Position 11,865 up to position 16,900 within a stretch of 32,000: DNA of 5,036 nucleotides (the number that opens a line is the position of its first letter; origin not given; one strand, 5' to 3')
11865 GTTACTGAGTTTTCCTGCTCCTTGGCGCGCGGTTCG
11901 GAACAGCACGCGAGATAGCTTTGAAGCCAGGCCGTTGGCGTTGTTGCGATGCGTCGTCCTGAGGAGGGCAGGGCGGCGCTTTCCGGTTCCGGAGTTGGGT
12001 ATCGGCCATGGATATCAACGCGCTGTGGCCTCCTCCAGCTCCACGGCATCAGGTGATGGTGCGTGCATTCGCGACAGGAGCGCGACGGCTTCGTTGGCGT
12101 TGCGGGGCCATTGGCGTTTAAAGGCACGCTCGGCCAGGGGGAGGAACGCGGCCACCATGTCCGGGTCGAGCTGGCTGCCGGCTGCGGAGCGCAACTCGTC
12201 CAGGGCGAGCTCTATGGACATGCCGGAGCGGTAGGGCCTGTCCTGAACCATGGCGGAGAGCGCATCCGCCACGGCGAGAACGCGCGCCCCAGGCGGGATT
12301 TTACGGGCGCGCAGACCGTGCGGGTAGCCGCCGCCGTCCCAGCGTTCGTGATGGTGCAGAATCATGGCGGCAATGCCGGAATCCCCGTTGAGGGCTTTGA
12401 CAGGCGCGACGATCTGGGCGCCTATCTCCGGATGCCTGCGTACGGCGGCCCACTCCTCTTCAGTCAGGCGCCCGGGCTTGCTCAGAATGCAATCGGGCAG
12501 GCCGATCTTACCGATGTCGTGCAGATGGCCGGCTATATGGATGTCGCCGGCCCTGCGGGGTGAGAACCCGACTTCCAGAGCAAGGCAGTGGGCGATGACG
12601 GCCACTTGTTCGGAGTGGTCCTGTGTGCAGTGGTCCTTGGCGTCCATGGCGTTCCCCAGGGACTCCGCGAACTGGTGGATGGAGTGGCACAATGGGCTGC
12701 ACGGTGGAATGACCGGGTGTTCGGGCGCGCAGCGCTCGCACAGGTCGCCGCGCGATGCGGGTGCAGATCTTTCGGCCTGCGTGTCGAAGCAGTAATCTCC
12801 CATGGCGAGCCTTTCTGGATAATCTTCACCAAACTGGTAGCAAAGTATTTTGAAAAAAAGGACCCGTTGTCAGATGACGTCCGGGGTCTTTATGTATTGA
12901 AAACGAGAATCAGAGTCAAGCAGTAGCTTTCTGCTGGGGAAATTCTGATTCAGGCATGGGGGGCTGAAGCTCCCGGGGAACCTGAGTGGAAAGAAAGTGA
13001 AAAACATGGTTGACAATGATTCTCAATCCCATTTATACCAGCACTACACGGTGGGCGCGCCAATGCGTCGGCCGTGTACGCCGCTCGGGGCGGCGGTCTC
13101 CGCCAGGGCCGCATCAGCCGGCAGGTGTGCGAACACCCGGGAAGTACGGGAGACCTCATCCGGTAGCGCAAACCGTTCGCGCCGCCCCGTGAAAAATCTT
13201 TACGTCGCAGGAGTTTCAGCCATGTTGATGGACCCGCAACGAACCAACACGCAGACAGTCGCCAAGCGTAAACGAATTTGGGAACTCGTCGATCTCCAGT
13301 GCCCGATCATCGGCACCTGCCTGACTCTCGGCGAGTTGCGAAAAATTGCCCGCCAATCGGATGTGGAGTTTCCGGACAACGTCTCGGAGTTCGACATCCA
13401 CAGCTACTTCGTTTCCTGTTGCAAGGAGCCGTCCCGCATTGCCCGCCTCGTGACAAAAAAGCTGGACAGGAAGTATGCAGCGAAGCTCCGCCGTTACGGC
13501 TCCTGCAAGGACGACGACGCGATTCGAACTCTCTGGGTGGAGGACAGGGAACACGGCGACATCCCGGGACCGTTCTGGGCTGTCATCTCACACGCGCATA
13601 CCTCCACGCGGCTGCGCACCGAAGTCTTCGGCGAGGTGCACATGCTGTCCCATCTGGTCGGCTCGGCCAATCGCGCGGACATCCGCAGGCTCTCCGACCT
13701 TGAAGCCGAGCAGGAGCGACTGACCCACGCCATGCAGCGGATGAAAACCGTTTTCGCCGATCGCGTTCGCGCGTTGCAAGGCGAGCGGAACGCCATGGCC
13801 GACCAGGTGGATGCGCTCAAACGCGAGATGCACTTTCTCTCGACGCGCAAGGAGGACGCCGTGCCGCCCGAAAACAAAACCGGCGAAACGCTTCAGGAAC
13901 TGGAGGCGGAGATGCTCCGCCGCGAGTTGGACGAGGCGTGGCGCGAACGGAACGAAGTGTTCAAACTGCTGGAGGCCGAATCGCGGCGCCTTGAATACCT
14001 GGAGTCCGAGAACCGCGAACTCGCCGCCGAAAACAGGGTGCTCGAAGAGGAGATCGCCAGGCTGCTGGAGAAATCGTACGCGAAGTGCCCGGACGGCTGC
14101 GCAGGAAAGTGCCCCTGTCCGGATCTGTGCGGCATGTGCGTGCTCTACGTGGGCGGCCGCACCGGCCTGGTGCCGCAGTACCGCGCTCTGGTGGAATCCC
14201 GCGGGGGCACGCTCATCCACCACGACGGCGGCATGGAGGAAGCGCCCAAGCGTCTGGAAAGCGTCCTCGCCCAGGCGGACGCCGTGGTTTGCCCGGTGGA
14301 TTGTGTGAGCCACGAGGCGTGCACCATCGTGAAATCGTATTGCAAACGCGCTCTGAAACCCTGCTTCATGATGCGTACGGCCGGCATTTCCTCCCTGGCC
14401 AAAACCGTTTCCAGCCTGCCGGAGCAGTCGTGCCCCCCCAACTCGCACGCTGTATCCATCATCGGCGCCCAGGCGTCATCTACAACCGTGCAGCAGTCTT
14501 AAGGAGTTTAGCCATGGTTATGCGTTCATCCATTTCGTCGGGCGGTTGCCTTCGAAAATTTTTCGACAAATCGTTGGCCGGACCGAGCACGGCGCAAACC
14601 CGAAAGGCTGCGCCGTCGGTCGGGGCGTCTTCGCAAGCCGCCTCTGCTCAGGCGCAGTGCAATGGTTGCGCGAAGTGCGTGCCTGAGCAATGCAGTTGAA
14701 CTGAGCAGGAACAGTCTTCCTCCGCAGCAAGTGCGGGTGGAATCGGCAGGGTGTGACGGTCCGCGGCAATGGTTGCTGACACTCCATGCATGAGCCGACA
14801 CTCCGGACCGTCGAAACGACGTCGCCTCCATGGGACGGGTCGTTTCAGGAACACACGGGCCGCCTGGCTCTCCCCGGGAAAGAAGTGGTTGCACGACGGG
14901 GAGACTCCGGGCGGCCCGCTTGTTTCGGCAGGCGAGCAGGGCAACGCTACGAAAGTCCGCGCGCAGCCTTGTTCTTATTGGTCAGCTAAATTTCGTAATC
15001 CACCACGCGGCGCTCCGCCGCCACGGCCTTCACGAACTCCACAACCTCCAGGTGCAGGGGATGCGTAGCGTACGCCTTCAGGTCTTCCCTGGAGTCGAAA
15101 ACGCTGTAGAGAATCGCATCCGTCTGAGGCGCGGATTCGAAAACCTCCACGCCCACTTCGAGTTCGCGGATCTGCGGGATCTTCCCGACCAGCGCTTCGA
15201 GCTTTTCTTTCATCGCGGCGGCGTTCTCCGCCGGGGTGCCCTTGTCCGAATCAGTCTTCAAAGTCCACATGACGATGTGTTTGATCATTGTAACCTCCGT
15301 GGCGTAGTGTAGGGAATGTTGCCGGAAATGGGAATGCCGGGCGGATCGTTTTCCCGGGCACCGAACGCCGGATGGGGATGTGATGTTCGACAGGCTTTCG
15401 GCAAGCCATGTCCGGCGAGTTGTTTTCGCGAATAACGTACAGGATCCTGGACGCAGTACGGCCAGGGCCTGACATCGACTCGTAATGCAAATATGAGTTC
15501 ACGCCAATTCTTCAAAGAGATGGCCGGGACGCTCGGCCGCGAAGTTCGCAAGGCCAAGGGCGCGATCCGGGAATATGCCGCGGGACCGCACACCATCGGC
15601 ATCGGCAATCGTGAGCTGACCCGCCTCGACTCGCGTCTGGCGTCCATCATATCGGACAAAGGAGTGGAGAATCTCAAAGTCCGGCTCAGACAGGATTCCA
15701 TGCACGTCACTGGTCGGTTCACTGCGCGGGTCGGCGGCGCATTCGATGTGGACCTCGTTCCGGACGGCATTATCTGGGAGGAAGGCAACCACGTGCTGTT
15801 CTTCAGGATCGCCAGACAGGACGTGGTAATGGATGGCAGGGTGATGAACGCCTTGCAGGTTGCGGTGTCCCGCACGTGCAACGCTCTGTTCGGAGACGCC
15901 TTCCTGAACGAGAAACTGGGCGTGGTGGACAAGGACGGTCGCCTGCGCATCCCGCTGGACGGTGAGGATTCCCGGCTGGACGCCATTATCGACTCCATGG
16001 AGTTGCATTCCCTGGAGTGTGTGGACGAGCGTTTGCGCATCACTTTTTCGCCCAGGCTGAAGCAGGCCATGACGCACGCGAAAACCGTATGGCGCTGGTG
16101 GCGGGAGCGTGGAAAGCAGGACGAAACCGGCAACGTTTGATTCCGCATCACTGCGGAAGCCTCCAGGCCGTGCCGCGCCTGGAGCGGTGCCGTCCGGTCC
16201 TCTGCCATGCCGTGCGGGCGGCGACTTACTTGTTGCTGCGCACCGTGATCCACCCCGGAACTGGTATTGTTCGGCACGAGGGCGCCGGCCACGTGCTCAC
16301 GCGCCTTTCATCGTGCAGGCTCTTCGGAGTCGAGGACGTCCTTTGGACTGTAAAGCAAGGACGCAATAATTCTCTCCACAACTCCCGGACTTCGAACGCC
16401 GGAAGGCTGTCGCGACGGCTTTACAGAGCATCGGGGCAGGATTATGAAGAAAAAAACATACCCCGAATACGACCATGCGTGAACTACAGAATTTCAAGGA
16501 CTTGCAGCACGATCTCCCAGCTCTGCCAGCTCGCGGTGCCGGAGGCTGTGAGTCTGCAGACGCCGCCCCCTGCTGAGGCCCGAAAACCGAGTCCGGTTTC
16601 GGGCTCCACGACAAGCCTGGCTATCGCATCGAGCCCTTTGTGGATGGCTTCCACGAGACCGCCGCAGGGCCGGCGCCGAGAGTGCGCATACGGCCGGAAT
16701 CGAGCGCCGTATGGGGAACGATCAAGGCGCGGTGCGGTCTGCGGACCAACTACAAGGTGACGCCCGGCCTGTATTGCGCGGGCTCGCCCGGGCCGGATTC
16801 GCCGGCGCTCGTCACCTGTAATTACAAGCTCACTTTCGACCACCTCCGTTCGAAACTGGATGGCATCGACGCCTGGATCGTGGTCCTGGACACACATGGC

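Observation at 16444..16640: In-frame TGA plus an fdhF-like hairpin just upstream of the hgcA core: candidate Pro-Cys-Sec-Gly extension of HgcA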

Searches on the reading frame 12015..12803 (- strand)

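Call 36: search_protein_families(library=pfam, proteins=[window:12015-12803:-], max_evalue=0.00001)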
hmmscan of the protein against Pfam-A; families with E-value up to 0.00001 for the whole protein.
window:12015-12803:- (262 aa): 2 families
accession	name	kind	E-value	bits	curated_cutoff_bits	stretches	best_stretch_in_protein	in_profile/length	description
PF13487.12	HD_5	-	8.9e-38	130.1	27.2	1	55-215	9-169/170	HD domain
PF01966.28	HD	-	1.6e-20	74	22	1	62-185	3-116/116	HD domain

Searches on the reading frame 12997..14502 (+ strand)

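Call 36: search_protein_families(library=pfam, proteins=[window:12997-14502:+], max_evalue=0.00001)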
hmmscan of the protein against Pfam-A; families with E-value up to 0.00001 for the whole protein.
window:12997-14502:+ (501 aa): 1 family
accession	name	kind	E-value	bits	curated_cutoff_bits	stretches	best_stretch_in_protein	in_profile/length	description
PF10087.14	DUF2325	-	1.3e-26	93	33.6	1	381-472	1-92/94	Uncharacterized protein conserved in bacteria (DUF2325)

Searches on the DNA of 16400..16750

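Call 32: search_rna_families(source=window, start=16400, end=16750, threshold=evalue, max_evalue=10)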
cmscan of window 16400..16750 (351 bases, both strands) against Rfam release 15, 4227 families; matches with E-value up to 10: 2.
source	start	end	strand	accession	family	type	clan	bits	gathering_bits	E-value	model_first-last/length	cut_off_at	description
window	16441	16502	+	RF01559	DdR1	Gene; snRNA; snoRNA; CD-box;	-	14.4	70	4.1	1-66/66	no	Dictyostelium snoRNA DdR1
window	16504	16564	+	RF03773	mir-978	Gene; miRNA;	-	13.6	100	9.6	1-86/86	no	mir-978 microRNA precursor family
